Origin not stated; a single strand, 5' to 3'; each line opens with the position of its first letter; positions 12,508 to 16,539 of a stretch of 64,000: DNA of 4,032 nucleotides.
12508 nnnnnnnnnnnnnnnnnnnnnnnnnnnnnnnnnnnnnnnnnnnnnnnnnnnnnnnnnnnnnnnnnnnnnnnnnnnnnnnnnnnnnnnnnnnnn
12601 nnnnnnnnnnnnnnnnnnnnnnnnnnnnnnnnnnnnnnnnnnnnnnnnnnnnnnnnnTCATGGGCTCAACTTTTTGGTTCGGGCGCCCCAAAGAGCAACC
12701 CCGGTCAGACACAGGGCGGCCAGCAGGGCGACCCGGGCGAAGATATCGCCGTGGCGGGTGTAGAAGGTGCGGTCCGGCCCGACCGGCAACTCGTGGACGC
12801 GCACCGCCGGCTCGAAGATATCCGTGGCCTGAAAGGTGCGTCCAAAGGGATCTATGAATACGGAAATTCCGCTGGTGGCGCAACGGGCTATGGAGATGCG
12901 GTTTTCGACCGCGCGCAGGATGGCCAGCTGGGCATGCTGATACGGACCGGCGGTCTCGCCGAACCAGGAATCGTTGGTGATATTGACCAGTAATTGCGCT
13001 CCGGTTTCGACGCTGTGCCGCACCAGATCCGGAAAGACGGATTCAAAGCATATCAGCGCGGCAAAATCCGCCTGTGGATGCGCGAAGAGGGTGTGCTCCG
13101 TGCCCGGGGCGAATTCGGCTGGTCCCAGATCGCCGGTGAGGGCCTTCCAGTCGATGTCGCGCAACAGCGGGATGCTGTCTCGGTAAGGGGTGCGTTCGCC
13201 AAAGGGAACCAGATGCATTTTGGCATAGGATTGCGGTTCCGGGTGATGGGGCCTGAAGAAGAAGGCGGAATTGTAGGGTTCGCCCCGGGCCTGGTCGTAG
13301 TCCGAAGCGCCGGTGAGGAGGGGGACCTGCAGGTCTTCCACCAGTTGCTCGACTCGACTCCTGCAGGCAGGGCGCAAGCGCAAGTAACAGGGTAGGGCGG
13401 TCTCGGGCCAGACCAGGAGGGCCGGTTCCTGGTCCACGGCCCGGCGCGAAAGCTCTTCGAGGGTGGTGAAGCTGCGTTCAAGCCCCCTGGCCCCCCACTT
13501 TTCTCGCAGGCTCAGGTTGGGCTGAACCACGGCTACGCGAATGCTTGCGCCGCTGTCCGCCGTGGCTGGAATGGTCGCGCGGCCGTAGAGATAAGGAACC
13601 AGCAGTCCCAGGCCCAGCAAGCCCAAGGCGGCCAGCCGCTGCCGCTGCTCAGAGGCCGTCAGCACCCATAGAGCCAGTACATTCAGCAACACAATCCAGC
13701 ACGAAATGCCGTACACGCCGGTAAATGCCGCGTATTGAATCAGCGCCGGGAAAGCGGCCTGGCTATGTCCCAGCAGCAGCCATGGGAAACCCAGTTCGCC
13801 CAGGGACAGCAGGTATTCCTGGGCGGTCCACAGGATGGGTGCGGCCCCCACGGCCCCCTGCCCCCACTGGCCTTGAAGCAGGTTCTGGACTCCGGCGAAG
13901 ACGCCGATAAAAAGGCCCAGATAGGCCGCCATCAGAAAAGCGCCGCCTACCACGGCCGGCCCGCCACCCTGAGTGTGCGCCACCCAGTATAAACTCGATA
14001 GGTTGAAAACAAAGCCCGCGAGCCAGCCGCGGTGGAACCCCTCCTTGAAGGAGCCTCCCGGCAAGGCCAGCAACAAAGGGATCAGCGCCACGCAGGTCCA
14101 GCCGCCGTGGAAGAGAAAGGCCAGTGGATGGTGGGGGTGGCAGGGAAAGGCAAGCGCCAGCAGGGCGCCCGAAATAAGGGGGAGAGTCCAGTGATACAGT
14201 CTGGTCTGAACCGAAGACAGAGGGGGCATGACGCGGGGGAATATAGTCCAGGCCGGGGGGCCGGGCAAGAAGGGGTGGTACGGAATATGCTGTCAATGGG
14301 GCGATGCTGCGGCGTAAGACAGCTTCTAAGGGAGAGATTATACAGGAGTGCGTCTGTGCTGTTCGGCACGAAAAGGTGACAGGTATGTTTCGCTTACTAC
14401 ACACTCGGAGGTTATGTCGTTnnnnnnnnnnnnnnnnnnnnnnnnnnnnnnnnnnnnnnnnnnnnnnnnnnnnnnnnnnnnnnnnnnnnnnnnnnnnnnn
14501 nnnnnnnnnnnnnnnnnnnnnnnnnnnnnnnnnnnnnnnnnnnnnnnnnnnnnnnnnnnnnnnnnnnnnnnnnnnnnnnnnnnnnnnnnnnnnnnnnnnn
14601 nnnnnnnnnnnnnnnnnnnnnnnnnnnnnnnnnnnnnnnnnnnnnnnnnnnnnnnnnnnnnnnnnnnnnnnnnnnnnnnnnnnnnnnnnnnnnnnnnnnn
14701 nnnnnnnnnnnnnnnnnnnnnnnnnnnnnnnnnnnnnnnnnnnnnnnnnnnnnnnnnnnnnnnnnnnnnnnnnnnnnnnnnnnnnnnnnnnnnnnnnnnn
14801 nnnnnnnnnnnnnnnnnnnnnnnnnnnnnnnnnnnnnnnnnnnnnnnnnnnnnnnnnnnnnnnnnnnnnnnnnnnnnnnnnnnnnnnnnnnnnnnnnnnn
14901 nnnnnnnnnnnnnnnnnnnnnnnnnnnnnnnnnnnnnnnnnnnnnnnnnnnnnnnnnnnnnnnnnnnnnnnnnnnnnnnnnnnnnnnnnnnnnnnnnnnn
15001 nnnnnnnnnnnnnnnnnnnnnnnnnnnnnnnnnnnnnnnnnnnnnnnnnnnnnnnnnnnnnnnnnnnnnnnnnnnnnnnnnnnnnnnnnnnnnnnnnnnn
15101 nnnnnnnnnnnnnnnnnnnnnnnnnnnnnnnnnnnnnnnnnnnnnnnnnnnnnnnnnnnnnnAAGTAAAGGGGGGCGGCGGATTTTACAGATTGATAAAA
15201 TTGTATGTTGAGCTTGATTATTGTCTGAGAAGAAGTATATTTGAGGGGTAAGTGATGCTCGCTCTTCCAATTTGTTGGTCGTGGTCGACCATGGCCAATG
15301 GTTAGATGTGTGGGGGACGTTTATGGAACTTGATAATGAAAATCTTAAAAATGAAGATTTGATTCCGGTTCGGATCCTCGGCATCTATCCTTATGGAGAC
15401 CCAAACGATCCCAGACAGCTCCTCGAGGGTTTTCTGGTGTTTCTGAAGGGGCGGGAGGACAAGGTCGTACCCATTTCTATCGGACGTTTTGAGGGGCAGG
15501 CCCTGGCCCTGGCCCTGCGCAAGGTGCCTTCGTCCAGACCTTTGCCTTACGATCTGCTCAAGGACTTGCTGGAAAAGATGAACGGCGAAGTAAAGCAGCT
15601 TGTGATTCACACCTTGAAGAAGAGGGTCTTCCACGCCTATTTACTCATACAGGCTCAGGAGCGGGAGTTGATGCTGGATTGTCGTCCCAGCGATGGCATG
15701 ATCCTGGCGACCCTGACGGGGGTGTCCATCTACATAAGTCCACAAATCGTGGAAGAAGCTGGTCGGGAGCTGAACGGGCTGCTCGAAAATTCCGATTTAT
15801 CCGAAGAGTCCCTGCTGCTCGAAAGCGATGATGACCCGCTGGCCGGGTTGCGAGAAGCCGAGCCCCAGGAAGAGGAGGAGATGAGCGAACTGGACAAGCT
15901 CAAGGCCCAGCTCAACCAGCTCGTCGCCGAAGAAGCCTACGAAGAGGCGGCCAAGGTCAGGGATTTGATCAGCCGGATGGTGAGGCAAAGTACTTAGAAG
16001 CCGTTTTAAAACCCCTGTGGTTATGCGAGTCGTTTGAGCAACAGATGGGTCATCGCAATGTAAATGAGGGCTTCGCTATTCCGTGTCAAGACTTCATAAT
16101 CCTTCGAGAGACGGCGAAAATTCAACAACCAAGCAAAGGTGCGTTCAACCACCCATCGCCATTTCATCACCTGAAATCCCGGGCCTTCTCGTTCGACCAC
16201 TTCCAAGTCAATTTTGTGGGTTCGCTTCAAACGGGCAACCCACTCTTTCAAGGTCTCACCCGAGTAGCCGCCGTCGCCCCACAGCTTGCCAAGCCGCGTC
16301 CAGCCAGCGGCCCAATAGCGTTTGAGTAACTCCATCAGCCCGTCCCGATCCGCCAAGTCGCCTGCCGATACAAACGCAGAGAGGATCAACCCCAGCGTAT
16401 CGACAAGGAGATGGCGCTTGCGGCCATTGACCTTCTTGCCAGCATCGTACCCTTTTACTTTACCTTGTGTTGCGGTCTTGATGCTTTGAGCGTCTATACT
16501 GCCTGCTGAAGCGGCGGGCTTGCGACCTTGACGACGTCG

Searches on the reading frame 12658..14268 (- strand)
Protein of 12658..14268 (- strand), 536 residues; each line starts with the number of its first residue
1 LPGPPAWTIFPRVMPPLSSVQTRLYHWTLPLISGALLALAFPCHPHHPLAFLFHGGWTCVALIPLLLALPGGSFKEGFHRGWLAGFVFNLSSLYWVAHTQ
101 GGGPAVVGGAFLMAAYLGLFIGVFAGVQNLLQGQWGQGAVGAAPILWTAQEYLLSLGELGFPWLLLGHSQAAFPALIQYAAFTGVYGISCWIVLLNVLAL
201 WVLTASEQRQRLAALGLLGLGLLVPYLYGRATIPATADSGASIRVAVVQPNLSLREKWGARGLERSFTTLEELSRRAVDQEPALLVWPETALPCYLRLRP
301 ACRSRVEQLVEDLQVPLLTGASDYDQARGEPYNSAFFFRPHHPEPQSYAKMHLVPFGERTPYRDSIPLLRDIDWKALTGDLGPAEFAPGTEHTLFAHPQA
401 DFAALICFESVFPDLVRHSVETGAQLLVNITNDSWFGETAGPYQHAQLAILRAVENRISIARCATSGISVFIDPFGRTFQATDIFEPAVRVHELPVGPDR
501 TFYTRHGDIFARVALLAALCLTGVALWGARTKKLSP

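Call 52: search_protein_families(library=pfam, proteins=[window:12658-14268:-], max_evalue=0.001)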
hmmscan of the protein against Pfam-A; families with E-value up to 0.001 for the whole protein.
window:12658-14268:- (536 aa): 2 families
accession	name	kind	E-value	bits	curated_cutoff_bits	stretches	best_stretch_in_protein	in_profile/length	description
PF20154.4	LNT_N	-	4e-28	99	27.1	1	33-198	1-159/159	Apolipoprotein N-acyltransferase N-terminal domain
PF00795.27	CN_hydrolase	-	2.9e-26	92.8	23.2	1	244-494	1-246/256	Carbon-nitrogen hydrolase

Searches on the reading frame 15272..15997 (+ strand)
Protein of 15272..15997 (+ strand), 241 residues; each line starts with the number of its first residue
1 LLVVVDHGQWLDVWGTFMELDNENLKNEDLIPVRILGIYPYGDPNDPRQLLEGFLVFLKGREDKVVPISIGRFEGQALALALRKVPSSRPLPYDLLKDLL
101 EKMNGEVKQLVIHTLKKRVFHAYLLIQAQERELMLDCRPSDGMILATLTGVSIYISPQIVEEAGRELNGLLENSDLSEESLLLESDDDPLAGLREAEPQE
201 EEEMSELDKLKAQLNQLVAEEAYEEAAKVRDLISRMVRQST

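Call 52: search_protein_families(library=pfam, proteins=[window:15272-15997:+], max_evalue=0.001)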
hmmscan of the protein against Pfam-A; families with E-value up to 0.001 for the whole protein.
window:15272-15997:+ (241 aa): 2 families
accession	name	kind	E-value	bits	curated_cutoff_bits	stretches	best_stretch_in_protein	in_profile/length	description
PF02577.19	BFN_dom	-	1e-28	99.8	27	1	56-166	1-110/112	Bifunctional nuclease domain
PF02151.25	UVR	-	3.2e-07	30.3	21.5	1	206-236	3-33/36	UvrB/uvrC motif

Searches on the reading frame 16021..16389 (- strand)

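Call 52: search_protein_families(library=pfam, proteins=[window:16021-16389:-], max_evalue=0.001)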
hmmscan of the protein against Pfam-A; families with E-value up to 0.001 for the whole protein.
window:16021-16389:- (122 aa): 2 families
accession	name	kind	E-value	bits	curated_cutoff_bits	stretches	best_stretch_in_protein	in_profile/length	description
PF01609.27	DDE_Tnp_1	-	7.9e-13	49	23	1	2-117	49-200/200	Transposase DDE domain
PF13586.12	DDE_Tnp_1_2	-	1e-10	42.3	29.2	1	36-118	1-85/86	Transposase DDE domain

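Call 53: search_protein_families(library=ncbifam, proteins=[window:16021-16389:-], max_evalue=0.001)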
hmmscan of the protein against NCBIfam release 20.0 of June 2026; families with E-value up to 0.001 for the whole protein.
window:16021-16389:- (122 aa): 2 families
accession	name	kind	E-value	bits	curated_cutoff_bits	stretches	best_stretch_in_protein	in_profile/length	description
NF033580.1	transpos_IS5_3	equivalog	4.4e-24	85.4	110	1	2-117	140-257/258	IS5 family transposase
NF033581.1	transpos_IS5_4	equivalog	0.00012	21.5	140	1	2-117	168-284/285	IS5 family transposase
